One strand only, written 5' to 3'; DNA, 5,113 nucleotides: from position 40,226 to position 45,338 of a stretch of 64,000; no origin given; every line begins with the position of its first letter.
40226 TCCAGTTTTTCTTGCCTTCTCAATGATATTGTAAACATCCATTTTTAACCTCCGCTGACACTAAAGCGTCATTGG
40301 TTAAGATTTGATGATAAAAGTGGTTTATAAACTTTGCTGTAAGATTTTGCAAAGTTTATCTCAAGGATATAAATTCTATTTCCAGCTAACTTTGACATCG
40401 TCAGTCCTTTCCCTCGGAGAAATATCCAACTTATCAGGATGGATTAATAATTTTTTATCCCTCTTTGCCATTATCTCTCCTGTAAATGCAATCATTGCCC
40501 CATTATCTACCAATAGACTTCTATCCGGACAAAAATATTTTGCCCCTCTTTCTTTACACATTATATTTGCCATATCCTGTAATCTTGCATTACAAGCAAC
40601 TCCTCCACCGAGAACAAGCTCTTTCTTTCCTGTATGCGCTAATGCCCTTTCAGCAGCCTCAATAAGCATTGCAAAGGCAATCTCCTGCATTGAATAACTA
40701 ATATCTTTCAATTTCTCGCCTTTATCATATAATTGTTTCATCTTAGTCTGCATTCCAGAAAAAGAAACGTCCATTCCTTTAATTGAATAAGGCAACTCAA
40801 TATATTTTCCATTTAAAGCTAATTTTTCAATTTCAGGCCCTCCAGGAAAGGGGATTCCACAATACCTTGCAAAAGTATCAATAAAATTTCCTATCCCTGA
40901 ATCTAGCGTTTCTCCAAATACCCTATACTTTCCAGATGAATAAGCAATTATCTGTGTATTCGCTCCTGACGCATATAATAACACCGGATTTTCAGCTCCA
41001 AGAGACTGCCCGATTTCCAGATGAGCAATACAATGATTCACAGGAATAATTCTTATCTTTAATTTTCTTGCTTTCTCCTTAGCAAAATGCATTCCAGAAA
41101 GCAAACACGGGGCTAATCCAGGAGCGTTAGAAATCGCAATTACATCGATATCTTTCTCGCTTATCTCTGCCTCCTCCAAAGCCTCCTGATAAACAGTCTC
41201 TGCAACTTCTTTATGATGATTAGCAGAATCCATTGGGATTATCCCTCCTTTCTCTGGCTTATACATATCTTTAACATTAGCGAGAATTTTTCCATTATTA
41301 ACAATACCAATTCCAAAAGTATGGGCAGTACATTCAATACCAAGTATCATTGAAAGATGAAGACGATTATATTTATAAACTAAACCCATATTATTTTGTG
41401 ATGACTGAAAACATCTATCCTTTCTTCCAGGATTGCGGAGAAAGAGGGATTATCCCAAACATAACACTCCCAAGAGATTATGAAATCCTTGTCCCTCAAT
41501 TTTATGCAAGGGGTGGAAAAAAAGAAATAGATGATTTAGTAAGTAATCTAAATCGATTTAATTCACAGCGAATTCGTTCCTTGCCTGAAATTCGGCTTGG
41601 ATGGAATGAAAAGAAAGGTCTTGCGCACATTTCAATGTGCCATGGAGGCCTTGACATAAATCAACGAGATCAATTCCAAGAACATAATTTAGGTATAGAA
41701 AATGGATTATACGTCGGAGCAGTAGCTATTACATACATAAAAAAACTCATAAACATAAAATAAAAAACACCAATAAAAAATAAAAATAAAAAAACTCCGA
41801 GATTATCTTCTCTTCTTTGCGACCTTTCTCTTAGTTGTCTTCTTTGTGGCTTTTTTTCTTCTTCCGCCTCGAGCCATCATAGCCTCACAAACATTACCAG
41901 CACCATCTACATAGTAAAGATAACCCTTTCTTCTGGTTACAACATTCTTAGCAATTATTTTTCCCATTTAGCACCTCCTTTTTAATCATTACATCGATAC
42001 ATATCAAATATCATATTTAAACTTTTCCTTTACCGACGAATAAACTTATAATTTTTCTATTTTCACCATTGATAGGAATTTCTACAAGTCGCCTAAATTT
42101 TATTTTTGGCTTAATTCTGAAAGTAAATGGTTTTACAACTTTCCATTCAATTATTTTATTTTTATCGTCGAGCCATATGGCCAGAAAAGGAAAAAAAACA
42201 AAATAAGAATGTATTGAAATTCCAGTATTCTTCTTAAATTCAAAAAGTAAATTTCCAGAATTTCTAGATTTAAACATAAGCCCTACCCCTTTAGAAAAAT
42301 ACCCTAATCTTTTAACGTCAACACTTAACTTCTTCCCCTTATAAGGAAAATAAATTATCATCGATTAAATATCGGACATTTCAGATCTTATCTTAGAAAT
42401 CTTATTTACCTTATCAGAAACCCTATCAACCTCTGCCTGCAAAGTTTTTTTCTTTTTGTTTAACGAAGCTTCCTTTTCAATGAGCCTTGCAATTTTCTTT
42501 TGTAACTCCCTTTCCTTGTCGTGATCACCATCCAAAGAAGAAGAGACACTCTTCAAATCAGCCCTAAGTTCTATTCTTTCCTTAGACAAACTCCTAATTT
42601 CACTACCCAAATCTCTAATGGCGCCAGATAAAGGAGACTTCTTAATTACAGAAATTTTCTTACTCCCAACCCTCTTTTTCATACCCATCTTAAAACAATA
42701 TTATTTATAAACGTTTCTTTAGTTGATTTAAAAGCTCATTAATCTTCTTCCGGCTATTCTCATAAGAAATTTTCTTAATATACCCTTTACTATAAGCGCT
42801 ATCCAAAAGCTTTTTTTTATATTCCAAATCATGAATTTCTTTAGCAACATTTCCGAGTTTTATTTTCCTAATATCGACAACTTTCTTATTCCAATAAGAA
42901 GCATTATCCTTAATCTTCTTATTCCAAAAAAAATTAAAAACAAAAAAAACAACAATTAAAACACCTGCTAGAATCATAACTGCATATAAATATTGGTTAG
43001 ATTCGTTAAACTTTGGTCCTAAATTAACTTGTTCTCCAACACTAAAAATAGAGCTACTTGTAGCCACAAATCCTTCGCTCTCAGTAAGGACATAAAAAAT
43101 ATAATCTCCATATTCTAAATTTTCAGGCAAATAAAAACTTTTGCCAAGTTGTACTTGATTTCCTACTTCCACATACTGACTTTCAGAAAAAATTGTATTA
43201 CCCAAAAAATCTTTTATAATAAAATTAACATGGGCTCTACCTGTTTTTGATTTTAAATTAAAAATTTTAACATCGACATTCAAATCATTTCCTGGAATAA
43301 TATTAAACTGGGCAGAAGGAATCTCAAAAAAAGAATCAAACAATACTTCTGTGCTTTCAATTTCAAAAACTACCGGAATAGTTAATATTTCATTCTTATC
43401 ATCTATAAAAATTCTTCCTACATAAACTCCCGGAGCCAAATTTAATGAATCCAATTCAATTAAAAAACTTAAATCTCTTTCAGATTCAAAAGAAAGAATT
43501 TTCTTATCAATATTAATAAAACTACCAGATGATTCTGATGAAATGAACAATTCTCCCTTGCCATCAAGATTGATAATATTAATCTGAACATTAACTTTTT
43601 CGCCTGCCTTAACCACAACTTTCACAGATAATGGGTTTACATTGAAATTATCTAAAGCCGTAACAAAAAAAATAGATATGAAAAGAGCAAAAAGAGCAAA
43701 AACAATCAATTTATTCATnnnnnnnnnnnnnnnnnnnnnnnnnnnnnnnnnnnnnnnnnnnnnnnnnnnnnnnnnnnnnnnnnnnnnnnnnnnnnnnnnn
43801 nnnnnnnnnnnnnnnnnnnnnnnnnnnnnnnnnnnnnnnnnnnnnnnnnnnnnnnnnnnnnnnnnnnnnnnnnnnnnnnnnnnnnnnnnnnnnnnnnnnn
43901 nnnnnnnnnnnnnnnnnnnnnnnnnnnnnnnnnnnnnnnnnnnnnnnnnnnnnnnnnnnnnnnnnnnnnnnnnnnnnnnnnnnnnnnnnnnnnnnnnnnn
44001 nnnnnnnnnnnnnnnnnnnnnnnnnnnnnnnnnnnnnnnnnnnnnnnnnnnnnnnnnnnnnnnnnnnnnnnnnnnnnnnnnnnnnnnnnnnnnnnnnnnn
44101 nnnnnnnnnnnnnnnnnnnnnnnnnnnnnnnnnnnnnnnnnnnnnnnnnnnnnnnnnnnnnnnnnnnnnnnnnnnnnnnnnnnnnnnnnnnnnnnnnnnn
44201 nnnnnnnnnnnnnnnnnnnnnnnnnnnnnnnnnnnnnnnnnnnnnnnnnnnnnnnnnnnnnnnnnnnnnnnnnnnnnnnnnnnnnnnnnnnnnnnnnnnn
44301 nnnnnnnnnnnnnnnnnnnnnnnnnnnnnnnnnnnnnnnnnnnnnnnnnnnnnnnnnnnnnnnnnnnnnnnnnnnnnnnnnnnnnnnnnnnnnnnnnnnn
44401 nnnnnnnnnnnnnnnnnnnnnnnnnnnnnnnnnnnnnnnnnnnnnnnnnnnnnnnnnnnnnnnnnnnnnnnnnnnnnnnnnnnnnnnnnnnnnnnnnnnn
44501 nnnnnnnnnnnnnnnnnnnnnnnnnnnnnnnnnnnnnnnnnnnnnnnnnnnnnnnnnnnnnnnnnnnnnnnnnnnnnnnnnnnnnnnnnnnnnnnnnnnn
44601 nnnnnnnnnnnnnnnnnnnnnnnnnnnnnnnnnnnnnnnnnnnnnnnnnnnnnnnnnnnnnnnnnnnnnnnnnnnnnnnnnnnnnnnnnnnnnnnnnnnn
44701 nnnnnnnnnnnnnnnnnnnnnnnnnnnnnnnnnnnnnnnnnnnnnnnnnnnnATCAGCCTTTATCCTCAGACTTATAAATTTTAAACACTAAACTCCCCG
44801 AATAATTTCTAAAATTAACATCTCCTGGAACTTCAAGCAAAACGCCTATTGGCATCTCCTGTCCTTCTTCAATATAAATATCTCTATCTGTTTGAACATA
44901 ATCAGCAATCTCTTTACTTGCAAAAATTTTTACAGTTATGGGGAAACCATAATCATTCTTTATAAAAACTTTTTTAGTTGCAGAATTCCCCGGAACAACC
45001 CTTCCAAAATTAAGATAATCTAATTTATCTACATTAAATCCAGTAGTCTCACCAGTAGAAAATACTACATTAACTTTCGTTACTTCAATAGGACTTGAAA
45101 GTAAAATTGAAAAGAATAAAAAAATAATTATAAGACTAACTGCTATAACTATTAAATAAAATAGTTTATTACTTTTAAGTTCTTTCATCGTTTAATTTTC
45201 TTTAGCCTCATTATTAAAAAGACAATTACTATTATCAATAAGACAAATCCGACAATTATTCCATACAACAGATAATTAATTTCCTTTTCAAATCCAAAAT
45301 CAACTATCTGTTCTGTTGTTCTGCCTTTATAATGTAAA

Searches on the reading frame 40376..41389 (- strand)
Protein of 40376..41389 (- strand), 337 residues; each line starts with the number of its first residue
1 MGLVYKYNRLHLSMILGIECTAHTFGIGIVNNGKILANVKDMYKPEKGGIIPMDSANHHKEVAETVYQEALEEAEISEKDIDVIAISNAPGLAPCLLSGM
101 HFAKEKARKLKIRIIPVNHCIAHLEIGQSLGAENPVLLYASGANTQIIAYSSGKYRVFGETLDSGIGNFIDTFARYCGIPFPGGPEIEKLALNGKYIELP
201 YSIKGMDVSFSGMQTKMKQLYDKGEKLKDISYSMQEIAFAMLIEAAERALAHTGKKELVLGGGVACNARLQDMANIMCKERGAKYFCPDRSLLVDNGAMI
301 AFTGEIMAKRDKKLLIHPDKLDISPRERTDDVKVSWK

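Call 12: search_protein_families(library=pfam, proteins=[window:40376-41389:-], max_evalue=0.001)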
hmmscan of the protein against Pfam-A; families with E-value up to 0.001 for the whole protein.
window:40376-41389:- (337 aa): 4 families
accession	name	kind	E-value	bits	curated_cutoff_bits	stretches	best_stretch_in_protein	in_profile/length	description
PF00814.31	TsaD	-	1.1e-76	258.5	24.8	1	35-302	2-264/264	tRNA N6-adenosine threonylcarbamoyltransferase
PF22521.2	HypF_C_2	-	1.9e-08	34.8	27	1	186-297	122-236/241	Carbamoyltransferase, Kae1-like Domain, second subdomain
PF02543.21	Carbam_trans_N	-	0.00039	20.4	24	0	15-94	2-73/346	Carbamoyltransferase N-terminus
PF01869.26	BcrAD_BadFG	-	0.0006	19.9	31.5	0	60-284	41-250/271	BadF/BadG/BcrA/BcrD ATPase family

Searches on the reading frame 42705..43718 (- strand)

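Call 12: search_protein_families(library=pfam, proteins=[window:42705-43718:-], max_evalue=0.001)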
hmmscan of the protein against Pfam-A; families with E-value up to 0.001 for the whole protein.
window:42705-43718:- (337 aa): 1 family
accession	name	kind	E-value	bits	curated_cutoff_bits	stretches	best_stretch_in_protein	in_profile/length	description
PF14524.12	Wzt_C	-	0.00015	22.2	30.4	0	139-216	27-109/143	Wzt C-terminal domain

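Call 63: search_protein_families(library=pfam, proteins=[window:42705-43718:-], max_evalue=1)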
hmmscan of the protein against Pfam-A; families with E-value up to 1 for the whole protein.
window:42705-43718:- (337 aa): 3 families
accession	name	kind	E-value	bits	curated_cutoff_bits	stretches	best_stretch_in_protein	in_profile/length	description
PF14524.12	Wzt_C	-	0.00015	22.2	30.4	1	139-216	27-109/143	Wzt C-terminal domain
PF13375.12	RnfC_N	-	0.099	13.1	25.6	0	33-90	43-99/101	RnfC Barrel sandwich hybrid domain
PF12785.12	VESA1_N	-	0.12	11.7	22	1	240-323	232-315/448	Variant erythrocyte surface antigen-1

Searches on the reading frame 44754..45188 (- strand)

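Call 63: search_protein_families(library=pfam, proteins=[window:44754-45188:-], max_evalue=1)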
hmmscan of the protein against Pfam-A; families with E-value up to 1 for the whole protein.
window:44754-45188:- (144 aa): 3 families
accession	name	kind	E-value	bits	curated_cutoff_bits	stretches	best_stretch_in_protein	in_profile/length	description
PF07074.17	TRAP-gamma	-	0.065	13.3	25.2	1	5-43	16-51/170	Translocon-associated protein, gamma subunit (TRAP-gamma)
PF14352.11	DUF4402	-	0.08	14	25.2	0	55-78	5-27/129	Domain of unknown function (DUF4402)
PF22073.2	Cep192_D4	-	0.12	13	35.5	1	58-119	10-79/112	Cep192 domain 4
